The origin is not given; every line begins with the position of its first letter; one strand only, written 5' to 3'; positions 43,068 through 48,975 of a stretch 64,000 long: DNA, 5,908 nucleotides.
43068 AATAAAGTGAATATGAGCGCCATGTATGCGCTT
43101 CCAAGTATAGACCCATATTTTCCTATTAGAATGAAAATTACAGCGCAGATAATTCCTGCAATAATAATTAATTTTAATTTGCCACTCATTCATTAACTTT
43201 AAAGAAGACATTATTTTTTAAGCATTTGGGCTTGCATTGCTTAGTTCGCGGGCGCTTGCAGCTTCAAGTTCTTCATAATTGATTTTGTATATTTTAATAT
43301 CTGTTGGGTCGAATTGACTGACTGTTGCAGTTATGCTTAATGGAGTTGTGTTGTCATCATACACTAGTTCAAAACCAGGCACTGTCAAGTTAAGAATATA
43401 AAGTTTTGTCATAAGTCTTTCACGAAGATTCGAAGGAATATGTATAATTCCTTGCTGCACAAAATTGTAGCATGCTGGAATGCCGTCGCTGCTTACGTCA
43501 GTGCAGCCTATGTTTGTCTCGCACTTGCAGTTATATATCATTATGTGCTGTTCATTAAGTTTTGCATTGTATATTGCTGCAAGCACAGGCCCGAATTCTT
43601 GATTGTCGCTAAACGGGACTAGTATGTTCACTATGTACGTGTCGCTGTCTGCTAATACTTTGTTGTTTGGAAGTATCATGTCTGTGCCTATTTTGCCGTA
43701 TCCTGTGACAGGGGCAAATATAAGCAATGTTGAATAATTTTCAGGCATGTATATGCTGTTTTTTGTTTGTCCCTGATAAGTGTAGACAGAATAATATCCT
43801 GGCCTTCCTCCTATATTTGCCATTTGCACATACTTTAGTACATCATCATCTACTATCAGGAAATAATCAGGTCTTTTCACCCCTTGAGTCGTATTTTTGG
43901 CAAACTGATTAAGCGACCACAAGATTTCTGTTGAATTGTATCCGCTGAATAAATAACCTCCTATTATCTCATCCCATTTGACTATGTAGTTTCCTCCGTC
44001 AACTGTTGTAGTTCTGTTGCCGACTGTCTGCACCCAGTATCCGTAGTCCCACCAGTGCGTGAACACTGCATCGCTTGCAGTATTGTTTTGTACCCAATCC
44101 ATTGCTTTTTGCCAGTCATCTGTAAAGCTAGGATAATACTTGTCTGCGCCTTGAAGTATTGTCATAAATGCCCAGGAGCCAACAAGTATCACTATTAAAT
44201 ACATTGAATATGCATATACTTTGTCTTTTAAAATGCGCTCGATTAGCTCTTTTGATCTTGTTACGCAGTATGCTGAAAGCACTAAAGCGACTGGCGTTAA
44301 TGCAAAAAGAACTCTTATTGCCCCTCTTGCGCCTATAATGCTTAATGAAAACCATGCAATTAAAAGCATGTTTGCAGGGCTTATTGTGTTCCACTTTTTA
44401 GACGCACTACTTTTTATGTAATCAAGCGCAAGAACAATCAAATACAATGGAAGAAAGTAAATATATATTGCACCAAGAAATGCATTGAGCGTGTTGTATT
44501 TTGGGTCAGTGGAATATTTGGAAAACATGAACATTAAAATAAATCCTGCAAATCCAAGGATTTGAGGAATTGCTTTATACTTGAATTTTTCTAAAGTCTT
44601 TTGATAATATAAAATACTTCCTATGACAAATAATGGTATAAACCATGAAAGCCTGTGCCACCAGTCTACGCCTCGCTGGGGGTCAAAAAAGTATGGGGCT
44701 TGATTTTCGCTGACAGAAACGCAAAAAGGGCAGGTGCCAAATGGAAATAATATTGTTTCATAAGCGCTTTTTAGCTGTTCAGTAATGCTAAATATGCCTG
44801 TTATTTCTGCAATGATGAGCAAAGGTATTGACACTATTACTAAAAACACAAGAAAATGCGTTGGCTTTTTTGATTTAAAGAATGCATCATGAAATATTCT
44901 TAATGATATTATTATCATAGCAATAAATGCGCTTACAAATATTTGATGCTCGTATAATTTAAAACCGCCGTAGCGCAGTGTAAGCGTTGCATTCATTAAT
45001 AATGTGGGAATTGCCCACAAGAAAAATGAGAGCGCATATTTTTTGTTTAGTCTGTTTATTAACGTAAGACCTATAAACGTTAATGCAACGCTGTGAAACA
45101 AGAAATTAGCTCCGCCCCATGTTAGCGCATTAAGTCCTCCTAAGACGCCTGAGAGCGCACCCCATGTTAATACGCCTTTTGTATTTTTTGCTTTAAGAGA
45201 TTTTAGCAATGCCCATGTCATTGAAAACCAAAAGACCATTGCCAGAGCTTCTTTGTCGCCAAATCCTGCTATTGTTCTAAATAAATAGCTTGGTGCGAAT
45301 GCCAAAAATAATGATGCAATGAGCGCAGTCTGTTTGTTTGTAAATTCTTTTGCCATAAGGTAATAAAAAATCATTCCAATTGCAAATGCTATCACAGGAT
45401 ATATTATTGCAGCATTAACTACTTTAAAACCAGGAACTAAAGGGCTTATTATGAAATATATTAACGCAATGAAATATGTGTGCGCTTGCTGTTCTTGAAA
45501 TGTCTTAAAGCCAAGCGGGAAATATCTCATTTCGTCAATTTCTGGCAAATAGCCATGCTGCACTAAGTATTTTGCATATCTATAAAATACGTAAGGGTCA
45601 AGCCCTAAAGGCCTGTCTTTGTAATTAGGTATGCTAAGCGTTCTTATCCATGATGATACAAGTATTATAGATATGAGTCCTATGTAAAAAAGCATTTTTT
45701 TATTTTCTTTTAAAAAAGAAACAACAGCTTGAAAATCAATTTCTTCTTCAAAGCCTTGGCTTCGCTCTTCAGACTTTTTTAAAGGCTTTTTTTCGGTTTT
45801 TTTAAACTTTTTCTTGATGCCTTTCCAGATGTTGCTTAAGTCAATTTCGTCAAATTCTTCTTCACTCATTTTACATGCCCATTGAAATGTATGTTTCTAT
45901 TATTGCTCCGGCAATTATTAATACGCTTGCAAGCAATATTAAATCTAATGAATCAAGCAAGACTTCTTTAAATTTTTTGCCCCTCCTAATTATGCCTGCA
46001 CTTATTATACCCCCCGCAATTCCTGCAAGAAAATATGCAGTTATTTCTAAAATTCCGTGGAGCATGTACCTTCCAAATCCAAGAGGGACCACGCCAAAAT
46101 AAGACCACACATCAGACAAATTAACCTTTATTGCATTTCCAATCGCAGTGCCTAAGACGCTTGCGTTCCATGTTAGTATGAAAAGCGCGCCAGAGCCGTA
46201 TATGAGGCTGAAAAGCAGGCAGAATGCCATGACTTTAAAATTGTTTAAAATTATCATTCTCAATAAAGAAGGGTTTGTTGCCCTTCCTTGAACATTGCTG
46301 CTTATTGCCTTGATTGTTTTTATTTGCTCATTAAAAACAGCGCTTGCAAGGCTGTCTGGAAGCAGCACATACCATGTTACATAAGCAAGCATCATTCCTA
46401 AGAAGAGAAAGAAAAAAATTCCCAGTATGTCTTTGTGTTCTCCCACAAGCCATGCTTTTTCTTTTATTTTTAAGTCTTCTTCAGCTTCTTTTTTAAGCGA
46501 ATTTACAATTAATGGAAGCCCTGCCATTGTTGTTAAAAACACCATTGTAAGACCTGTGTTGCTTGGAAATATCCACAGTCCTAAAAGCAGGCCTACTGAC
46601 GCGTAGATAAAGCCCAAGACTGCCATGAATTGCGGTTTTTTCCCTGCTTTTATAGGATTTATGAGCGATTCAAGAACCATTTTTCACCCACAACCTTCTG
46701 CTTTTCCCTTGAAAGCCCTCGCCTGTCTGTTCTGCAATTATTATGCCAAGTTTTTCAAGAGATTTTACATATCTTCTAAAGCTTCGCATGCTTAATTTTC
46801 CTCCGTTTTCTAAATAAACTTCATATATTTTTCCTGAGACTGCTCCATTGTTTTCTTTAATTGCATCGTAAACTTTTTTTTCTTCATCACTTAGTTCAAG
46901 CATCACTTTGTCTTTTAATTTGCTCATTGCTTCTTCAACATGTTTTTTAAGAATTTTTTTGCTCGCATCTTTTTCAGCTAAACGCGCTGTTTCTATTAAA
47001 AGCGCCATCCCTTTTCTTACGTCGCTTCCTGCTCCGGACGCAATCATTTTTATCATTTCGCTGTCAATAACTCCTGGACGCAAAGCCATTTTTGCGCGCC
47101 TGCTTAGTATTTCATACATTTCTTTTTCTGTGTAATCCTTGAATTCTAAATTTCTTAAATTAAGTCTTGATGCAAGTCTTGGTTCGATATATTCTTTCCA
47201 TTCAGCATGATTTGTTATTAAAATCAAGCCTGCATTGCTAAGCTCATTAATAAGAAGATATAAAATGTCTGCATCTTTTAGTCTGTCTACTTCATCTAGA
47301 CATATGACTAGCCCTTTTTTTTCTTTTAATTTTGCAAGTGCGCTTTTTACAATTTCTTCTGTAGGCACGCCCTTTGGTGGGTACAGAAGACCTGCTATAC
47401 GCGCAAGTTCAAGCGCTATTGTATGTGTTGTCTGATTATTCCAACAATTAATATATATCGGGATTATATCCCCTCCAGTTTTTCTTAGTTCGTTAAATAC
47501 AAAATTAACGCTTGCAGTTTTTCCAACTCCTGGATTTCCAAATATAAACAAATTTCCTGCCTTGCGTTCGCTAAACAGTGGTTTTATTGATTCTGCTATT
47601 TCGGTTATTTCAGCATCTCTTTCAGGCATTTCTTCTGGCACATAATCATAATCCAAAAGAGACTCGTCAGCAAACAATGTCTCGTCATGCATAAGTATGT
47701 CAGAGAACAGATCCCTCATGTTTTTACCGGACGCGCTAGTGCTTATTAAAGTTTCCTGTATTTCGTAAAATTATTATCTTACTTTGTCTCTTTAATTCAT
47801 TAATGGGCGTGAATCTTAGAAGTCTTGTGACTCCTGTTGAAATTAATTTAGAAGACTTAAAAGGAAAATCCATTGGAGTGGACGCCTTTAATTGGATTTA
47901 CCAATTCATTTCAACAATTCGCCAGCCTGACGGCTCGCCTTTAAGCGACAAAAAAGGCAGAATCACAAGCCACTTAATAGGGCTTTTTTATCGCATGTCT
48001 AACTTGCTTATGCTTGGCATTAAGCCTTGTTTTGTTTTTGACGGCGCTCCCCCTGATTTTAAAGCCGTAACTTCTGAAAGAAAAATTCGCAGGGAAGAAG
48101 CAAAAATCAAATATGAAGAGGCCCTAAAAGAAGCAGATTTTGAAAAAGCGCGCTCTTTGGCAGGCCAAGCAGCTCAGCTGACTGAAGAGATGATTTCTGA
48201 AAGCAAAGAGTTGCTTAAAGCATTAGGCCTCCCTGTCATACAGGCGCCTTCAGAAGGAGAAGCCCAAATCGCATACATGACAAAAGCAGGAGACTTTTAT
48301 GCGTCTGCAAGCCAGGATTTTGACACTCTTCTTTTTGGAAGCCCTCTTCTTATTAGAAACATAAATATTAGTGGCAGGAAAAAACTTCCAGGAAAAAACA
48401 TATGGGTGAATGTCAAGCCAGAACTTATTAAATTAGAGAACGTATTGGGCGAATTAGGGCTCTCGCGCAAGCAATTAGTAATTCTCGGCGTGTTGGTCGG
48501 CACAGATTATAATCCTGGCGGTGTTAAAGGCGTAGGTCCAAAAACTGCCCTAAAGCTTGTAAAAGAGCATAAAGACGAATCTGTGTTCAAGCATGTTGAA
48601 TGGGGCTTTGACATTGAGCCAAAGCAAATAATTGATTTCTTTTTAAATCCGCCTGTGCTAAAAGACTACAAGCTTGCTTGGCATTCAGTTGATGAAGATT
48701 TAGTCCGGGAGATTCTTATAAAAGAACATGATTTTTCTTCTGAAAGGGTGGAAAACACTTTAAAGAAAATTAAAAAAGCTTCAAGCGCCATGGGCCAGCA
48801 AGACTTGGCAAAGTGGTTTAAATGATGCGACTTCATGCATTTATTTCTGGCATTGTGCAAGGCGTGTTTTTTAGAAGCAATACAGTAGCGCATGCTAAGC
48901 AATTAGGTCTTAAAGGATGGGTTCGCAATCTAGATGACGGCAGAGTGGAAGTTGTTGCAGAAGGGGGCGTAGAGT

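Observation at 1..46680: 46-kb glycosylation super-locus with eight GT-C-type polytopic enzymes, suggesting glycan assembly largely on the outer membrane face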

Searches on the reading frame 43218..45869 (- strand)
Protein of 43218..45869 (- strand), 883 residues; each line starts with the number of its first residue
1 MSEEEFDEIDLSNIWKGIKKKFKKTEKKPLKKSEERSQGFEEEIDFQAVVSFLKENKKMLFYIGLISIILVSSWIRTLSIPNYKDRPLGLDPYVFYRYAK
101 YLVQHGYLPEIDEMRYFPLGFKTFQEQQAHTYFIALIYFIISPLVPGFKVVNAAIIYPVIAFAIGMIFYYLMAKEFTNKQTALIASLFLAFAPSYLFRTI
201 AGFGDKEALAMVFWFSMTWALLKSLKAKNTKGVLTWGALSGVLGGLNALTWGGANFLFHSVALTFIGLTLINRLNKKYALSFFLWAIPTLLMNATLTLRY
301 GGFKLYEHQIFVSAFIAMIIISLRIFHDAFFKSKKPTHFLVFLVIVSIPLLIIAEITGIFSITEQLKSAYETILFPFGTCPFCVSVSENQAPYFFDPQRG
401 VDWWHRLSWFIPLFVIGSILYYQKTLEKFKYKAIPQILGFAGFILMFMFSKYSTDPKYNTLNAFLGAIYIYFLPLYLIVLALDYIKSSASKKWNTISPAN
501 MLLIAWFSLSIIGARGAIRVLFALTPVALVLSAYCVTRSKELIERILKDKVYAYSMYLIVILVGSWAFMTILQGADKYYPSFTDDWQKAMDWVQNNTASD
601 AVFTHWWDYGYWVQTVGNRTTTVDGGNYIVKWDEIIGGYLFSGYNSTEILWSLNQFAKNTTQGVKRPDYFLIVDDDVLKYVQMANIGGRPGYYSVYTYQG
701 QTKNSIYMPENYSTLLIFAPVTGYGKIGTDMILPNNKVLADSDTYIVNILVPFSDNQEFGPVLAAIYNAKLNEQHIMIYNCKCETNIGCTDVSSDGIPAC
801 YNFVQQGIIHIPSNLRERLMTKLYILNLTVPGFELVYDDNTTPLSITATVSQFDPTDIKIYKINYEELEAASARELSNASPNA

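Call 3: search_protein_families(library=pfam, proteins=[window:43218-45869:-], max_evalue=0.01)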
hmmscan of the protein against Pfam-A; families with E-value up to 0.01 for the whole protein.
window:43218-45869:- (883 aa): 3 families
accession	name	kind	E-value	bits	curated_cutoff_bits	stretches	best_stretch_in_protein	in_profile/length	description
PF02516.20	STT3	-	1.1e-20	75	24.5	1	60-323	2-260/405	Oligosaccharyl transferase STT3, N-terminal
PF13231.12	PMT_2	-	4.7e-06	27.3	26.1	1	150-263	20-127/160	Dolichyl-phosphate-mannose-protein mannosyltransferase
PF21436.2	STT3-PglB_core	-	0.0081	17.1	23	1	603-628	5-30/131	STT3/PglB/AglB core domain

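Call 7: search_protein_families(library=ncbifam, proteins=[window:43218-45869:-], max_evalue=0.1)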
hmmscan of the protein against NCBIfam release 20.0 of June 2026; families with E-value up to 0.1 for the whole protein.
window:43218-45869:- (883 aa): 2 families
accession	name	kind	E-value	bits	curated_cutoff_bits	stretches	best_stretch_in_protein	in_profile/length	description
TIGR04154.1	archaeo_STT3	subfamily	1.4e-23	83.2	450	1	63-620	2-551/831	oligosaccharyl transferase, archaeosortase A system-associated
NF050801.1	ProtGlycPglB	equivalog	8.4e-05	21.2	1300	1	504-640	357-490/713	undecaprenyl-diphosphooligosaccharide--protein glycotransferase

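Call 85: find_related_loci(query=A6, collection=metagenome_contigs, flank=10000)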
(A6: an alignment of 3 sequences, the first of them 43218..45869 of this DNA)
Query A6 (883 aa) in metagenome_contigs; peptide patterns used: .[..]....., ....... (x = any residue, [..] = any of these).
600 stretches matched a pattern (row limit reached: there are more); 5 encode a relative of the query (tblastn E <= 1e-3); 5 distinct loci.
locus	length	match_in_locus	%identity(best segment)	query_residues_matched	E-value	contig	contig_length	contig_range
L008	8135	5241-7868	52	2-881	0e+0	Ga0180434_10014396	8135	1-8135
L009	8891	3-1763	48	295-881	0e+0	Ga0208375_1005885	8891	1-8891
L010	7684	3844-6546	30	1-869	2e-111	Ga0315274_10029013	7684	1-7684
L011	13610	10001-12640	30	2-869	3e-104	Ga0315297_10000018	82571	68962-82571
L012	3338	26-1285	29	443-867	2e-31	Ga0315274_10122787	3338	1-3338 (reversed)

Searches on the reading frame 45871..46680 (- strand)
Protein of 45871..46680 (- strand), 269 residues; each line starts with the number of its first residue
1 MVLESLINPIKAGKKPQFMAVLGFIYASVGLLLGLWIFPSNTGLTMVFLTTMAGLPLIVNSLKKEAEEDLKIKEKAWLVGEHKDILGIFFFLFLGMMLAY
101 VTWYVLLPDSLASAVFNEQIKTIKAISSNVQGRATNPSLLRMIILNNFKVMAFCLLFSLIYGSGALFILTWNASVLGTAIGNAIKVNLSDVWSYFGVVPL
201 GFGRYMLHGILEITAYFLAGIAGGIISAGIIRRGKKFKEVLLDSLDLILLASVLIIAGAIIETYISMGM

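Call 6: search_protein_families(library=pfam, proteins=[window:45871-46680:-], max_evalue=0.00001)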
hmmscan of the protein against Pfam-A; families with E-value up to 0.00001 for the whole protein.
window:45871-46680:- (269 aa): 1 family
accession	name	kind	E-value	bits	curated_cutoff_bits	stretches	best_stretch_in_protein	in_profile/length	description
PF01944.22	SpoIIM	-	4.8e-19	69.3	26.9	1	89-266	2-162/163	Stage II sporulation protein M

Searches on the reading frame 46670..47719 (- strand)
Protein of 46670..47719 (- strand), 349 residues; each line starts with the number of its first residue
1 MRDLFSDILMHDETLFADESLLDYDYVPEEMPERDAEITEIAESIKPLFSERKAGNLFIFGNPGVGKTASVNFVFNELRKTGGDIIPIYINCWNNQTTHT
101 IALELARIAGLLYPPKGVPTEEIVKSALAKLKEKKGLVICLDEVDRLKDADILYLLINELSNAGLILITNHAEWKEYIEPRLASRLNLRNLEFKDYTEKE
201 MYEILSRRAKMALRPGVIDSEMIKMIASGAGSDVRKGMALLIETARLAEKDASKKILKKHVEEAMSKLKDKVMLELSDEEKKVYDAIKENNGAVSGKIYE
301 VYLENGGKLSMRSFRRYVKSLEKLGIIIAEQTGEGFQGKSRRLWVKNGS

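Call 6: search_protein_families(library=pfam, proteins=[window:46670-47719:-], max_evalue=0.00001)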
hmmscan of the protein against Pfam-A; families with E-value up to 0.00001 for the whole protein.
window:46670-47719:- (349 aa): 5 families
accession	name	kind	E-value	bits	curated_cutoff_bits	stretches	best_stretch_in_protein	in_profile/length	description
PF22703.2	Cdc6_lid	-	3.2e-14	53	27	1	203-265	2-67/68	Cdc6 AAA+ ATPase-type lid domain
PF13401.12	AAA_22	-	4.5e-12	46.8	27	1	53-167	4-120/130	AAA domain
PF13191.12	AAA_16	-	4.2e-11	44.1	32.6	1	32-165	3-164/167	AAA ATPase domain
PF01637.24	ATPase_2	-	2.3e-06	28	33.2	0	34-162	4-137/225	ATPase domain predominantly from Archaea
PF00004.35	AAA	-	8.5e-06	26.7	21.2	0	58-183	2-119/131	ATPase family associated with various cellular activities (AAA)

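Call 23: list_cluster_members(proteins=[P0001, P0006, P0002, window:46670-47719:-])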
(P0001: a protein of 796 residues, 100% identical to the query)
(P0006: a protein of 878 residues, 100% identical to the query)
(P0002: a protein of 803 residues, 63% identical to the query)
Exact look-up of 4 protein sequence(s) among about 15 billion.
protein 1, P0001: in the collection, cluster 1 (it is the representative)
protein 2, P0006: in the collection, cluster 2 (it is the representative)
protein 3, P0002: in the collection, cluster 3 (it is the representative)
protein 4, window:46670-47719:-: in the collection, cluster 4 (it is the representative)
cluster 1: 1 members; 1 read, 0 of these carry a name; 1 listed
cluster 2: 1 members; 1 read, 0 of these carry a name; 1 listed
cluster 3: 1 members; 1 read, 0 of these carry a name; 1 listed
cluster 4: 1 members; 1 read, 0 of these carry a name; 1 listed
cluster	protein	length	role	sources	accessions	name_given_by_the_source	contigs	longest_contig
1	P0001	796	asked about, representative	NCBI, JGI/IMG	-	-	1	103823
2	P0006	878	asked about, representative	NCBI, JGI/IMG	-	-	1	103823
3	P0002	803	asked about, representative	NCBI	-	-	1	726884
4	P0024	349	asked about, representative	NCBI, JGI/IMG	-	-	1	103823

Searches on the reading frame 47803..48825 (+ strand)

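Call 6: search_protein_families(library=pfam, proteins=[window:47803-48825:+], max_evalue=0.00001)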
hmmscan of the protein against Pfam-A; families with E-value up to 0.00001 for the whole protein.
window:47803-48825:+ (340 aa): 2 families
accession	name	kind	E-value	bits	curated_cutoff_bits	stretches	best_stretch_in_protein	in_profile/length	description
PF00867.23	XPG_I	-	2.1e-24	86.2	24.9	1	142-235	1-89/89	XPG I-region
PF00752.23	XPG_N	-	1.9e-19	70.4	22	1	5-98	6-98/101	XPG N-terminal domain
